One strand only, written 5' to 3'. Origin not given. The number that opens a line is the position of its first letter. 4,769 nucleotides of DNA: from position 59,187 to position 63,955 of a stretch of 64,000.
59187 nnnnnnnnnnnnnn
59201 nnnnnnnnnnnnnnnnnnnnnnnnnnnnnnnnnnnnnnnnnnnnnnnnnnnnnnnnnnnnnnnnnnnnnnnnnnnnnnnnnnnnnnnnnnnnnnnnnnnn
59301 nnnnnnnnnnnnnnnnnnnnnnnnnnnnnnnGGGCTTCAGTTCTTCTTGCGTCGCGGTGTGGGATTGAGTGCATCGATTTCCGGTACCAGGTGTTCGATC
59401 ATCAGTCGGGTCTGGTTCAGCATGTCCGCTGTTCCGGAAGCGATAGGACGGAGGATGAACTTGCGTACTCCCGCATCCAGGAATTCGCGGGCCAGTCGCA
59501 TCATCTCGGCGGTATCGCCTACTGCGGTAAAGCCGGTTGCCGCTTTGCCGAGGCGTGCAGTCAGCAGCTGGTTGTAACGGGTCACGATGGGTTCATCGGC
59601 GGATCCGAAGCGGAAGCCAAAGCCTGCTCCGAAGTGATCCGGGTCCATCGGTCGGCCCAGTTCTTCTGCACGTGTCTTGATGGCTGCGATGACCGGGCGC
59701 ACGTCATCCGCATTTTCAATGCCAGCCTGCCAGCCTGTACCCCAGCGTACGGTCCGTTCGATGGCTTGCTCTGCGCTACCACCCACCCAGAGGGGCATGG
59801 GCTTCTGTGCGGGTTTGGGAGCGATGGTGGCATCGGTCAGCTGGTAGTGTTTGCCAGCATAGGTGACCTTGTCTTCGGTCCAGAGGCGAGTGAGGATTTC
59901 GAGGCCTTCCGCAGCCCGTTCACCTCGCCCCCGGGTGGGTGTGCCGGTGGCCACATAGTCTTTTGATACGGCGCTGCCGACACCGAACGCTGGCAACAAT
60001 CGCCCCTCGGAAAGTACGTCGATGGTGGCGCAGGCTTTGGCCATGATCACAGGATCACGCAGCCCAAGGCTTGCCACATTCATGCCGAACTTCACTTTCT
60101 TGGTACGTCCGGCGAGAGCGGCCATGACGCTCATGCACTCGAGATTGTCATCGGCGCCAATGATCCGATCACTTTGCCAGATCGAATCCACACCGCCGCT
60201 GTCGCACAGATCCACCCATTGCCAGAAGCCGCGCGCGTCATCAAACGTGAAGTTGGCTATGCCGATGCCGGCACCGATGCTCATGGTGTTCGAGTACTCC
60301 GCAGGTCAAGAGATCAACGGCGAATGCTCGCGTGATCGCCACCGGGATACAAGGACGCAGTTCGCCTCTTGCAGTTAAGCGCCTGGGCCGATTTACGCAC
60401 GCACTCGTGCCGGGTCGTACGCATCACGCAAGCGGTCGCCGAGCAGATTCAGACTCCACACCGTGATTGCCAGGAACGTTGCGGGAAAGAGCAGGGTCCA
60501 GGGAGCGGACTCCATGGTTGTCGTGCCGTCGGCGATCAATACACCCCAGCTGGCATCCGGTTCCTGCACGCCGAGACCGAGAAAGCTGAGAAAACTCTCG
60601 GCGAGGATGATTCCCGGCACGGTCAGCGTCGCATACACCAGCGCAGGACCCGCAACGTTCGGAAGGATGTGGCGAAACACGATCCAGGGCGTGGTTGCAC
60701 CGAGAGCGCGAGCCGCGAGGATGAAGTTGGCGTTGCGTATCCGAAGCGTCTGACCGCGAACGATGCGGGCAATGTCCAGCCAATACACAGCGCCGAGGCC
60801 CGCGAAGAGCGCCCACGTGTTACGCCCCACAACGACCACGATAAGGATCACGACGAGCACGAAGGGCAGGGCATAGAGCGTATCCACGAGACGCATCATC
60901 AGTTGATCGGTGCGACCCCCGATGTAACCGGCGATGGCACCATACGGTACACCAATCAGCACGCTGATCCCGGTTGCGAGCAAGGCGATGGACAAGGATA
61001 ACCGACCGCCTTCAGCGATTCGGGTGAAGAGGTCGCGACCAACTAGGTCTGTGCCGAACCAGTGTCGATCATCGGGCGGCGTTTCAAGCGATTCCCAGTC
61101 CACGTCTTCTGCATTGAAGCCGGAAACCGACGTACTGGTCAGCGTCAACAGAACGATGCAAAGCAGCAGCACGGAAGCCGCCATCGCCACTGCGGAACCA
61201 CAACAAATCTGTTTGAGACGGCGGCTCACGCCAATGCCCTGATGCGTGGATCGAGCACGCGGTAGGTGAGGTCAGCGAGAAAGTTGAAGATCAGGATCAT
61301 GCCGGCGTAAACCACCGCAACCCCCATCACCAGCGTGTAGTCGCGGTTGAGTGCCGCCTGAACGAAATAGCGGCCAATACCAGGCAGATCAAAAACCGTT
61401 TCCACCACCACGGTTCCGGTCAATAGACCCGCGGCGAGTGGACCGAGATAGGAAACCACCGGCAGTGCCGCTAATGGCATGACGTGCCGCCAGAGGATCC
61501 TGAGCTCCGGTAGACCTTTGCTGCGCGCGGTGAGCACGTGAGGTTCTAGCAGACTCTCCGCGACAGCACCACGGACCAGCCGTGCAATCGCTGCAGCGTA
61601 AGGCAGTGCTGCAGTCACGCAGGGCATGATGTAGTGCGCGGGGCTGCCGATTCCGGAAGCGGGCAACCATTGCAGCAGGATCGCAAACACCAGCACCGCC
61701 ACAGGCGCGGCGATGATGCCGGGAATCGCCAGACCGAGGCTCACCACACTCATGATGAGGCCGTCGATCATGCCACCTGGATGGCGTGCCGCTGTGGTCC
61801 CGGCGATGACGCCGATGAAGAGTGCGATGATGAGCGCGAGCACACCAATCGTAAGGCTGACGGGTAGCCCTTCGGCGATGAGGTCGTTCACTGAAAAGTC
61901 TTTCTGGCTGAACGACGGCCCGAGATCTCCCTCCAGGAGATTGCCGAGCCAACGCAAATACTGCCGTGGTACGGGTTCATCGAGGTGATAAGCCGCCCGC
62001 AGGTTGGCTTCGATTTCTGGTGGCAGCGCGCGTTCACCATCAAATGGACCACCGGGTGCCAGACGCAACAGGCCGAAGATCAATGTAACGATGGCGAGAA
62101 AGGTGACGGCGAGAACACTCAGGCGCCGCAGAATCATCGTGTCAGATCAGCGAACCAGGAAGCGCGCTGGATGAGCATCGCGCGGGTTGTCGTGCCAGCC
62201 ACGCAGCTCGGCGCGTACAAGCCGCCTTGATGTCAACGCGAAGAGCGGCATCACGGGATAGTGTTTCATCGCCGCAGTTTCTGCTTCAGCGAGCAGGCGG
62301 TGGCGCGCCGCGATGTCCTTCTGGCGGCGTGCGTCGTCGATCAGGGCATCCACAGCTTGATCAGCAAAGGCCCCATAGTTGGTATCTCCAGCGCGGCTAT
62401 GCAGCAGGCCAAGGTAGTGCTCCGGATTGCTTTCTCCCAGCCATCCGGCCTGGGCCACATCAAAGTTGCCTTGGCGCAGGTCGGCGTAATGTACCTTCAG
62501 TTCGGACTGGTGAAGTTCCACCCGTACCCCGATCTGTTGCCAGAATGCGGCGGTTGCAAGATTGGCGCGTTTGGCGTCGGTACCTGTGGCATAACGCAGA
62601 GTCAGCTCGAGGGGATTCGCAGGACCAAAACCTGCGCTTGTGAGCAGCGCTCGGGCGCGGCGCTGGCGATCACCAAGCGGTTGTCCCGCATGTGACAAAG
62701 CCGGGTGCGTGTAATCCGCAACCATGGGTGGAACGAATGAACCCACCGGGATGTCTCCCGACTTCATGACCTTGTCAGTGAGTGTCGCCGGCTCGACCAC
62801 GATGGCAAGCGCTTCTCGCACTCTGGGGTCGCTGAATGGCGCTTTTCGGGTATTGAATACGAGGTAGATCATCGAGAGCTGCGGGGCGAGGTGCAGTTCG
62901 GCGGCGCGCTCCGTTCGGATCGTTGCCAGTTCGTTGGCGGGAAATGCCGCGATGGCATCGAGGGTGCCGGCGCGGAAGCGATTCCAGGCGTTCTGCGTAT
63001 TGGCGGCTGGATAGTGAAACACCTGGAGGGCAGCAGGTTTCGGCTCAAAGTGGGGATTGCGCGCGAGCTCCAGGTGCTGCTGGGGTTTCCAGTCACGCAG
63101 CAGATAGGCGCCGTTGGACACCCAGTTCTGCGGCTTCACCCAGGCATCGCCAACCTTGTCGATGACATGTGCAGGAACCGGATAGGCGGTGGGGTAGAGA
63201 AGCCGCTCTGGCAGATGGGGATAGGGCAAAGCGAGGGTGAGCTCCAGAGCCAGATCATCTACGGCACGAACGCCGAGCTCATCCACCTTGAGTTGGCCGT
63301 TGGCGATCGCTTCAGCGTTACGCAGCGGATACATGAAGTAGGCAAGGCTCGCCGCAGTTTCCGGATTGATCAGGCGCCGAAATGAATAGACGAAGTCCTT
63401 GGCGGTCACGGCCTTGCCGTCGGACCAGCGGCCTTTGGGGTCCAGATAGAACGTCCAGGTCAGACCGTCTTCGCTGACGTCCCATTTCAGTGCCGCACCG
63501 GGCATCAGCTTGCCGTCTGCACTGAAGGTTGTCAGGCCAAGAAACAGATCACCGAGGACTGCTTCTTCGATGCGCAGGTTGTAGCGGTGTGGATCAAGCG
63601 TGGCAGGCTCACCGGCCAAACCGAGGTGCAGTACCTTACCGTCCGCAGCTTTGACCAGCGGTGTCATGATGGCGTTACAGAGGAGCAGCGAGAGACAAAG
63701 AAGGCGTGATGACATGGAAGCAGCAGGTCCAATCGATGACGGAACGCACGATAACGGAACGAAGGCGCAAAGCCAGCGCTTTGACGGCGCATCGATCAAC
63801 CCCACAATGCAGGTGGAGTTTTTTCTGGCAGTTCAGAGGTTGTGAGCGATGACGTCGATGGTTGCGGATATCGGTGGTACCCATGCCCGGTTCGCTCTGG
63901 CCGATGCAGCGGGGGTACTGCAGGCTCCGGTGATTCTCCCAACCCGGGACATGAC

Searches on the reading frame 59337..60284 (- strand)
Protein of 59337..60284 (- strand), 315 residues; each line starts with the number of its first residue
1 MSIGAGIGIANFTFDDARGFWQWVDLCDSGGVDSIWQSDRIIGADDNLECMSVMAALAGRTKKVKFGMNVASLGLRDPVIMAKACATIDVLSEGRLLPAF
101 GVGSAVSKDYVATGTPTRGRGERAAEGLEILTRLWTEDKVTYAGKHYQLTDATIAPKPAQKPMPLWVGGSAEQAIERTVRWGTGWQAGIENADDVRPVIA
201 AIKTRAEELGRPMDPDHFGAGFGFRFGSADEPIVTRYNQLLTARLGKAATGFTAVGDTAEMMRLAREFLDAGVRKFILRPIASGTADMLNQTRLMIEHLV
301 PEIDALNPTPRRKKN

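Call 23: search_protein_families(library=pfam, proteins=[window:59337-60284:-], max_evalue=0.001)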
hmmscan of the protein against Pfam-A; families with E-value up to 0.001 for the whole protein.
window:59337-60284:- (315 aa): 1 family
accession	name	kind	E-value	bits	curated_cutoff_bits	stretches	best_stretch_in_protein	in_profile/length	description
PF00296.26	Bac_luciferase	-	2.4e-41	142.6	27.9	1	18-285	23-296/314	Luciferase-like monooxygenase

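Call 25: search_protein_families(library=ncbifam, proteins=[window:59337-60284:-], max_evalue=0.001)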
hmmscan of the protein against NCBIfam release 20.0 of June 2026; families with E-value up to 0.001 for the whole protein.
window:59337-60284:- (315 aa): 29 families (the best 25 are shown)
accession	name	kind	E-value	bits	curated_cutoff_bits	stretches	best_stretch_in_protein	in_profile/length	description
TIGR03619.1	F420_Rv2161c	subfamily_domain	8.6e-46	156.5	166.9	1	46-216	42-212/247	TIGR03619 family F420-dependent LLM class oxidoreductase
TIGR03854.1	F420_MSMEG_3544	hypoth_equivalog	2.7e-45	154.9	295.6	1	18-289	13-277/290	TIGR03854 family LLM class F420-dependent oxidoreductase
TIGR03560.1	F420_Rv1855c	subfamily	3.9e-33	115.2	231.4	1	28-214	23-220/227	TIGR03560 family F420-dependent LLM class oxidoreductase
TIGR03571.1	lucif_BA3436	subfamily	5.9e-24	84.9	303.9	1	46-208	65-228/304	TIGR03571 family LLM class oxidoreductase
TIGR04021.1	LLM_DMSO2_sfnG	equivalog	6.6e-22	78.3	382.95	1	43-213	56-228/350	dimethylsulfone monooxygenase SfnG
NF001939.1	PRK00719.1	subfamily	5.1e-19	68.3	510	1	53-213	58-219/373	alkanesulfonate monooxygenase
TIGR03565.1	alk_sulf_monoox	equivalog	5.8e-19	68.3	518.2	1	52-213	57-219/346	FMNH2-dependent alkanesulfonate monooxygenase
TIGR04465.1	ArgArg_F420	equivalog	9.2e-18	64.4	470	1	27-211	69-257/364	F420-dependent hydroxymycolic acid dehydrogenase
TIGR03555.1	F420_mer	equivalog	1.1e-17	64.4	348.7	1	19-214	13-202/325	5,10-methylenetetrahydromethanopterin reductase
NF002619.0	PRK02271.1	equivalog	2.6e-17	63.1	276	1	22-214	18-203/329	5,10-methylenetetrahydromethanopterin reductase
TIGR03557.1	F420_G6P_family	subfamily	3.2e-17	62.7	210.4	1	51-193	50-193/316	TIGR03557 family F420-dependent LLM class oxidoreductase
TIGR03621.1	F420_MSMEG_2516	subfamily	1.9e-16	60.1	213.15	1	49-172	41-160/295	TIGR03621 family F420-dependent LLM class oxidoreductase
TIGR04020.1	seco_metab_LLM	subfamily_domain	1e-15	57.8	244.45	1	26-170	27-172/341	MupA/Atu3671 family FMN-dependent luciferase-like monooxygenase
TIGR03858.1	LLM_2I7G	subfamily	2.4e-15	56.3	462.25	1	52-182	60-191/337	Atu2307/SP_0267 family LLM class monooxygenase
TIGR03559.1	F420_Rv3520c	subfamily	4.1e-13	49.1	335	1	27-186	22-187/325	LLM class F420-dependent oxidoreductase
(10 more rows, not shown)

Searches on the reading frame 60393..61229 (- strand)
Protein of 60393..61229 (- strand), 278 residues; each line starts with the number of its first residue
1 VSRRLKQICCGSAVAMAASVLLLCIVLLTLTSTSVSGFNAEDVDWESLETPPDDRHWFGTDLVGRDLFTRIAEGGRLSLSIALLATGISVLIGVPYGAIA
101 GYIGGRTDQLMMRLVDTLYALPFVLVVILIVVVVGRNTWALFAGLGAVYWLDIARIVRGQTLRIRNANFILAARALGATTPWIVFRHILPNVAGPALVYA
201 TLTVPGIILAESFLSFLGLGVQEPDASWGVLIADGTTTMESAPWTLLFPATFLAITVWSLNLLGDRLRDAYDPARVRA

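Call 25: search_protein_families(library=ncbifam, proteins=[window:60393-61229:-], max_evalue=0.001)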
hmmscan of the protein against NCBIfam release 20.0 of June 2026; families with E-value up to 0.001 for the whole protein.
window:60393-61229:- (278 aa): 19 families
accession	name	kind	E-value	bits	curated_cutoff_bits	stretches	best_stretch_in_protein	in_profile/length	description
NF011935.0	PRK15406.1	equivalog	4e-87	292.8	433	1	14-274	38-300/302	oligopeptide ABC transporter permease OppC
NF045476.1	Opp4C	equivalog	1.4e-78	263.9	350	1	14-273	15-277/278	oligopeptide ABC transporter permease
NF045475.1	Opp3C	equivalog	1.7e-74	250.9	450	1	54-274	106-326/328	oligopeptide ABC transporter permease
NF045474.1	Opp2C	equivalog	4.7e-68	229.3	300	1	48-272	12-236/236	nickel transporter permease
TIGR02790.1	nickel_nikC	equivalog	4.5e-64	216.5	358.45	1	17-271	3-257/258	nickel ABC transporter permease subunit NikC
NF011662.0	PRK15082.1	equivalog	1.2e-60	205.5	484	1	13-274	37-299/303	glutathione ABC transporter permease GsiD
NF007738.0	PRK10417.1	equivalog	3.6e-60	203.8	335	1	15-275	11-271/277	nickel ABC transporter permease subunit NikC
NF045473.1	Opp1C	equivalog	1.7e-59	201.4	350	1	13-274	5-266/267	nickel/cobalt ABC transporter permease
NF007376.0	PRK09881.1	equivalog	2.6e-53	181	434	1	8-274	26-292/298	D,D-dipeptide ABC transporter permease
NF043080.1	MMSYN1_0166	equivalog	5.4e-51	173.4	370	1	10-274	35-304/307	oligopeptide ABC transporter permease OppC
NF008160.0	PRK10913.1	equivalog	1.3e-43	149.6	483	1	17-274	34-297/300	dipeptide ABC transporter permease DppC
NF047573.1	opine_perm_CntC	exception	2.5e-42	145.1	440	1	13-273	9-269/271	staphylopine uptake ABC transporter permease subunit CntC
NF011596.0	PRK15021.1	subfamily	2e-36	125.8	439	1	47-275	112-339/341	microcin C ABC transporter permease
NF011691.0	PRK15111.1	equivalog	6.7e-29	101.4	379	1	55-270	75-290/296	putrescine export ABC transporter permease SapC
NF045470.1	Opp2B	equivalog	1.5e-06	27.7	350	1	65-214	81-249/300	nickel ABC transporter permease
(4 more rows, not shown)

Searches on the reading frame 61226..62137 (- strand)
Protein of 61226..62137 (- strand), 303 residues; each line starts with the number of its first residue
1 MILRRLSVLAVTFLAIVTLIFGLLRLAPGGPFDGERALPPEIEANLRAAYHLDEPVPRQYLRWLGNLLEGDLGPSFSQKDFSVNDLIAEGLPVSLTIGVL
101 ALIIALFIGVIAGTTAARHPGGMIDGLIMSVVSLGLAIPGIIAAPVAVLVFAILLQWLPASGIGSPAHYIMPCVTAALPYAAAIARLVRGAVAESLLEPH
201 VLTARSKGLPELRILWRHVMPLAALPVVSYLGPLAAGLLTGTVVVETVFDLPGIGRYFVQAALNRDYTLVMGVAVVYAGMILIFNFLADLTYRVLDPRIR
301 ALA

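Call 25: search_protein_families(library=ncbifam, proteins=[window:61226-62137:-], max_evalue=0.001)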
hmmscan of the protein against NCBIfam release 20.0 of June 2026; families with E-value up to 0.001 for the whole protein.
window:61226-62137:- (303 aa): 21 families
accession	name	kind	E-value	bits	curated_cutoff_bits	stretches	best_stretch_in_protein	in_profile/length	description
NF007008.0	PRK09471.1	equivalog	2e-93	313.2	388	1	2-300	5-305/306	oligopeptide ABC transporter permease OppB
NF045470.1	Opp2B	equivalog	3.4e-70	236.6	350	1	5-300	1-300/300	nickel ABC transporter permease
NF045471.1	Opp3B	equivalog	4.4e-69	233.2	480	1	2-301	5-304/308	oligopeptide ABC transporter permease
TIGR02789.1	nickel_nikB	equivalog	1.7e-62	211.7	447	1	2-300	5-307/314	nickel ABC transporter permease subunit NikB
NF045472.1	Opp4B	equivalog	7.4e-61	206.2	450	1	2-300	5-319/319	oligopeptide ABC transporter permease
NF007677.0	PRK10352.1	equivalog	3.7e-58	197.1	433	1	2-301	5-308/314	nickel ABC transporter permease subunit NikB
NF045469.1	Opp1B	equivalog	1.5e-56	192.2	380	1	2-300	5-307/307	nickel/cobalt ABC transporter permease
NF011661.0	PRK15081.1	equivalog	2.4e-44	152.1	463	1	2-300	5-304/306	glutathione ABC transporter permease GsiC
NF008161.0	PRK10914.1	equivalog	8.7e-44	150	590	2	167-300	203-336/339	dipeptide ABC transporter permease DppB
NF011712.0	PRK15133.1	subfamily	3.1e-37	128.4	445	1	33-299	76-359/364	microcin C ABC transporter permease YejB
NF043081.1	MMSYN1_0165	equivalog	5e-29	101.5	350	1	61-300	148-385/388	oligopeptide ABC transporter permease OppB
NF011690.0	PRK15110.1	equivalog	1.1e-27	97.4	432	2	167-294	181-308/321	putrescine export ABC transporter permease SapB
NF045476.1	Opp4C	equivalog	6.2e-13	48.6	350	1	91-230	76-201/278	oligopeptide ABC transporter permease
NF045473.1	Opp1C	equivalog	1.1e-09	38.1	350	1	90-227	66-188/267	nickel/cobalt ABC transporter permease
NF045474.1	Opp2C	equivalog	1.3e-09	38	300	1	87-227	35-160/236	nickel transporter permease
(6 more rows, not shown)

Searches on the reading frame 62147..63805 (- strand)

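Call 25: search_protein_families(library=ncbifam, proteins=[window:62147-63805:-], max_evalue=0.001)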
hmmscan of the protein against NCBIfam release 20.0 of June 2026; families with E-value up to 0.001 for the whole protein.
window:62147-63805:- (552 aa): 10 families
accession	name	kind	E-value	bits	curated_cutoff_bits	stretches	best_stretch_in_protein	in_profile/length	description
NF011684.0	PRK15104.1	equivalog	9.1e-96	321.7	947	1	48-538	30-525/543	oligopeptide ABC transporter substrate-binding protein OppA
NF007287.0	PRK09755.1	equivalog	1.1e-74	252.2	1098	1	54-541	30-521/535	ABC transporter substrate-binding protein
NF011689.0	PRK15109.1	equivalog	1.5e-30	106.4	560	1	99-536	78-522/547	ABC transporter substrate-binding protein SapA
TIGR02294.1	nickel_nikA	equivalog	9.5e-24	83.8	393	1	67-472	16-418/501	nickel ABC transporter substrate-binding protein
NF043070.1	DppA_dipep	equivalog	4.6e-23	81.6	1005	1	97-545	71-527/535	dipeptide ABC transporter periplasmic-binding protein DppA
NF045467.1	Opp4A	equivalog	4.4e-21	74.7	650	1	54-540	32-544/556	oligopeptide ABC transporter substrate-binding protein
NF045468.1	Opp5A_nikA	equivalog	4.6e-19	68.3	600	1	54-516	15-451/488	nickel ABC transporter substrate-binding protein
NF011942.0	PRK15413.1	equivalog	1.2e-17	63.8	594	1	34-522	7-481/512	glutathione ABC transporter substrate-binding protein GsiB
NF043077.1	MMSYN1_0169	equivalog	6.4e-05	21.6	650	0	91-153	72-142/896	oligopeptide ABC transporter substrate-binding protein OppA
NF047575.1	opine_bind_CntA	exception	0.00042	19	800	0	88-136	66-113/535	staphylopine-dependent metal ABC transporter substrate-binding lipoprotein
